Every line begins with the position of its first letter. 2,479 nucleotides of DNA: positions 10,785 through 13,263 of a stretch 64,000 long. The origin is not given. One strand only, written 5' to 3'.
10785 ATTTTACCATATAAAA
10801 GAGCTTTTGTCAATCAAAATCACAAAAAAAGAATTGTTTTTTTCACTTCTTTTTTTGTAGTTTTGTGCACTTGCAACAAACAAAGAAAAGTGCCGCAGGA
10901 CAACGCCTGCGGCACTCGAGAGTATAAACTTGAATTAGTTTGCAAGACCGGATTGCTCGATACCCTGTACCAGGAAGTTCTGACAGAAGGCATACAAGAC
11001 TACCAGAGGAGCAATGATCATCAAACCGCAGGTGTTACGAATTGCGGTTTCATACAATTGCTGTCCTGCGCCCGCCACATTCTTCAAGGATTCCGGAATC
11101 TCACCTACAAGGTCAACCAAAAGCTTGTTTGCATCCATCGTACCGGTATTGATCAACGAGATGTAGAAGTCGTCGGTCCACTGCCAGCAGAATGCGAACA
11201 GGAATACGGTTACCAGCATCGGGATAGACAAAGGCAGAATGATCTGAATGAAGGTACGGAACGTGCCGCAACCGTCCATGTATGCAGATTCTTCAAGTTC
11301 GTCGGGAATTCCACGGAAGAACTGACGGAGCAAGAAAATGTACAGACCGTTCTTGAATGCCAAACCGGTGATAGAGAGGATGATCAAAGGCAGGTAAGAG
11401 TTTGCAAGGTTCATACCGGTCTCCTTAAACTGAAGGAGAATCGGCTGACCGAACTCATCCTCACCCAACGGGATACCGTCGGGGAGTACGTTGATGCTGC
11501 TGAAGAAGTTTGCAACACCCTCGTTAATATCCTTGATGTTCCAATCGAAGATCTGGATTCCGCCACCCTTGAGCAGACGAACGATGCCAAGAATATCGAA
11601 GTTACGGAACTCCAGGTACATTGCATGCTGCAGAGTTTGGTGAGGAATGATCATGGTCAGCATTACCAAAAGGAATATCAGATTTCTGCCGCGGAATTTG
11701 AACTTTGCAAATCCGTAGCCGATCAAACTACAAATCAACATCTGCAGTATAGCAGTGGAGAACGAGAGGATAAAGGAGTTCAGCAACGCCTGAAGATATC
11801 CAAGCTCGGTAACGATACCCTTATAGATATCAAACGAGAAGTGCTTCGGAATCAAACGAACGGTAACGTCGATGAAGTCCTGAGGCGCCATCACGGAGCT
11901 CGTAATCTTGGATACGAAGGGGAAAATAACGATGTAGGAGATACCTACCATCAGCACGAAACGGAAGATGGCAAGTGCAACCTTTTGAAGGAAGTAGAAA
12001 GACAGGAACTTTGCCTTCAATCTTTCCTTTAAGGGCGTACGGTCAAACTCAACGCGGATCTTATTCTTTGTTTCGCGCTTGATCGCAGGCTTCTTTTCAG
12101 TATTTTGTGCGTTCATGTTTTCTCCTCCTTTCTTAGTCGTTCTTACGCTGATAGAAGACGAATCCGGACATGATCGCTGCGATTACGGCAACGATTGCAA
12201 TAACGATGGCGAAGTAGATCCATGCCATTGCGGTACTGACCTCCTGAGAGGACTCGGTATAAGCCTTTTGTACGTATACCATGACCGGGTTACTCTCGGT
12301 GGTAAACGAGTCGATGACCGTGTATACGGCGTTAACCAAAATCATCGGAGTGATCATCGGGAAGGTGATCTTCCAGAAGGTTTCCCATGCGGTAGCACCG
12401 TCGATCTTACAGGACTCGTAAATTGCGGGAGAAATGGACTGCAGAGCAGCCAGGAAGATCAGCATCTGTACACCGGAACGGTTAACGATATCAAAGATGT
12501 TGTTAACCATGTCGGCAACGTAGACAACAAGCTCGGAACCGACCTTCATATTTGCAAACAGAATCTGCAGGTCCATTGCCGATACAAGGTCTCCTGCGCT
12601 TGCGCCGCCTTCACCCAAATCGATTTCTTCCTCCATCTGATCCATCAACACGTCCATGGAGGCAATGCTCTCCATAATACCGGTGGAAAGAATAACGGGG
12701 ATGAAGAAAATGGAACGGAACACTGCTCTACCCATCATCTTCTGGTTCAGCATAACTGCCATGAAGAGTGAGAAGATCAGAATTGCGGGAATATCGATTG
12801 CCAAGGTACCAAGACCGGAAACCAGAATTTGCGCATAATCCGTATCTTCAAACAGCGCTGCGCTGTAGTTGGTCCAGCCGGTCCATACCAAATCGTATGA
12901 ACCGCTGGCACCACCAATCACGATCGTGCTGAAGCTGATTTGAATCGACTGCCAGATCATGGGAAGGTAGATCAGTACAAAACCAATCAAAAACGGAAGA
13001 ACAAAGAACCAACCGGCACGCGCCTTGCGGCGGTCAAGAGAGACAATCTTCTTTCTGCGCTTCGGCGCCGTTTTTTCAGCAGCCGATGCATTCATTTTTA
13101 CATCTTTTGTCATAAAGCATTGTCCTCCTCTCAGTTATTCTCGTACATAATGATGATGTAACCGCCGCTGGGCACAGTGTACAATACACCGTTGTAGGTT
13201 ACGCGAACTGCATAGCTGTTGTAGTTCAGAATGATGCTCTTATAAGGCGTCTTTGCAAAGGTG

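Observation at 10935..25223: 14-kb operon coupling two ABC permease pairs (no ATPase) to two ~1300-aa exported proteins and an NHL/Yip1 membrane chimera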

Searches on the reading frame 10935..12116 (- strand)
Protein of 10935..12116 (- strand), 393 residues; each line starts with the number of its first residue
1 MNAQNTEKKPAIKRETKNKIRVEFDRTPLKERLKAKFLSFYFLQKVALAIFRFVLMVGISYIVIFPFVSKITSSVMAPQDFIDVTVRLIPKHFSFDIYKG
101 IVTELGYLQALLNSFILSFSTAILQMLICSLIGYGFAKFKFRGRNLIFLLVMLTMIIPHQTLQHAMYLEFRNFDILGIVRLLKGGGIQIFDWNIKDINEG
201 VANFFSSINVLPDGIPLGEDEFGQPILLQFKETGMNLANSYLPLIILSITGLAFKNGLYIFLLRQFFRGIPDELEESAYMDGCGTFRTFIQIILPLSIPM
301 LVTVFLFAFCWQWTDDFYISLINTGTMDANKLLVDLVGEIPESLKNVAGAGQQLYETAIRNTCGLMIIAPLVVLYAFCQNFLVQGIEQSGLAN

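Call 3: search_protein_families(library=pfam, proteins=[window:10935-12116:-], max_evalue=0.01)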
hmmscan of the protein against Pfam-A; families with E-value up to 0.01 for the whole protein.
window:10935-12116:- (393 aa): 1 family
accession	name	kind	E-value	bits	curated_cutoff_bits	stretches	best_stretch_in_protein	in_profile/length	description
PF00528.27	BPD_transp_1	-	1.3e-11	45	26.4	1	131-326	3-139/184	Binding-protein-dependent transport system inner membrane component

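Call 5: search_protein_families(library=ncbifam, proteins=[window:10935-12116:-], max_evalue=0.01)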
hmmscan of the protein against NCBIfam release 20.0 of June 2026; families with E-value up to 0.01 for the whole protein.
window:10935-12116:- (393 aa): 13 families
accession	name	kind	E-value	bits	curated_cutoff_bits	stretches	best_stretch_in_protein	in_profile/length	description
NF008210.0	PRK10973.1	equivalog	6.3e-21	75.3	297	2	257-387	156-277/281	sn-glycerol-3-phosphate ABC transporter permease UgpE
NF040932.1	ABC_arch_GlcU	equivalog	7.9e-17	61.8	340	2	232-386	124-264/272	glucose ABC transporter permease GlcU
NF008231.0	PRK10998.1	equivalog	2.4e-16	60.1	261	1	239-390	157-293/296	maltose ABC transporter permease MalG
TIGR01581.1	Mo_ABC_porter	hypoth_equivalog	7.9e-13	48.4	210.3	2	224-310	86-169/225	ABC transporter permease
NF040839.1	tungstate_WtpB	equivalog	5e-10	39.4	340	2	102-191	37-123/251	tungstate ABC transporter permease WtpB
NF007047.0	PRK09500.1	equivalog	2.5e-09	37.1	326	1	74-174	23-123/257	spermidine/putrescine ABC transporter permease PotC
TIGR02141.1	modB_ABC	equivalog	3.8e-07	30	182.6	1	262-310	98-146/208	molybdate ABC transporter permease subunit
TIGR02139.1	permease_CysT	equivalog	9.4e-07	28.7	246.1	1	266-310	154-198/265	sulfate ABC transporter permease subunit CysT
NF006939.0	PRK09421.1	equivalog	2.6e-06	27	262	0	260-310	109-159/230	molybdate ABC transporter permease subunit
NF007044.0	PRK09497.1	equivalog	3.9e-06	26.5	348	1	53-161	10-111/285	spermidine/putrescine ABC transporter permease PotB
NF008232.0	PRK10999.1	equivalog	1.1e-05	24.4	392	1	262-328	393-459/520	maltose ABC transporter permease MalF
NF007852.0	PRK10561.1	equivalog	0.0011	18.8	335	1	259-319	172-233/295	sn-glycerol-3-phosphate ABC transporter permease UgpA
NF008208.0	PRK10971.1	equivalog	0.0025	17.3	415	0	93-159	42-108/277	sulfate/thiosulfate ABC transporter permease CysT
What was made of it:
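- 10935..12116 (-): g7: MalG/UgpE-like permease of pair 2, with a ~75-aa extracytoplasmic insertion (~165-240). The BPD_transp_1 hit is split (calls 3, 5).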

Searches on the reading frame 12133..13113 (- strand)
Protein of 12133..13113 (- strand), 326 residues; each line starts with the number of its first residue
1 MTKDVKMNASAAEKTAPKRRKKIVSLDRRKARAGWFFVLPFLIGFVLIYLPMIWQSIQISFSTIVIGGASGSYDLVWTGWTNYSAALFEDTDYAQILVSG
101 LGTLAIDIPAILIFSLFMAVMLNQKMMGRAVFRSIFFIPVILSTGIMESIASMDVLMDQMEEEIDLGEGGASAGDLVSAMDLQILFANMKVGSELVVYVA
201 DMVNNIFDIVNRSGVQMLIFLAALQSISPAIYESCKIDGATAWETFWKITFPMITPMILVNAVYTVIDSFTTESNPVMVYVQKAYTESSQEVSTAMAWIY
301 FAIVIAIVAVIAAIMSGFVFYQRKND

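Call 3: search_protein_families(library=pfam, proteins=[window:12133-13113:-], max_evalue=0.01)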
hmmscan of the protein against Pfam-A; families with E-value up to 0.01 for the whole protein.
window:12133-13113:- (326 aa): 1 family
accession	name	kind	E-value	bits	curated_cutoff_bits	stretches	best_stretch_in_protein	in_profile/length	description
PF00528.27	BPD_transp_1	-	1.8e-12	47.8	26.4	1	217-321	69-177/184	Binding-protein-dependent transport system inner membrane component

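Call 5: search_protein_families(library=ncbifam, proteins=[window:12133-13113:-], max_evalue=0.01)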
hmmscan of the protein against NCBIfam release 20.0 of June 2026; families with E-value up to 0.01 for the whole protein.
window:12133-13113:- (326 aa): 7 families
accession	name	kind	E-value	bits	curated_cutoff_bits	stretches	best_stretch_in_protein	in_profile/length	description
NF007852.0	PRK10561.1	equivalog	6.4e-07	29.5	335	1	34-276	14-242/295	sn-glycerol-3-phosphate ABC transporter permease UgpA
NF040932.1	ABC_arch_GlcU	equivalog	1.2e-05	25.2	340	1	211-319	146-252/272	glucose ABC transporter permease GlcU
NF008232.0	PRK10999.1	equivalog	1.6e-05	23.8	392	1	217-258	391-433/520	maltose ABC transporter permease MalF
NF040931.1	ABC_arch_GlcT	equivalog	0.00036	20.3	360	1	207-314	149-252/278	glucose ABC transporter permease GlcT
TIGR03262.1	PhnU2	equivalog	0.0012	17.6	593.25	1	204-294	412-502/546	putative 2-aminoethylphosphonate ABC transporter permease subunit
NF008231.0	PRK10998.1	equivalog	0.0034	17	261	1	222-273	179-230/296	maltose ABC transporter permease MalG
TIGR00969.1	3a0106s02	subfamily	0.0034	16.9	240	0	101-266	67-208/272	sulfate ABC transporter permease subunit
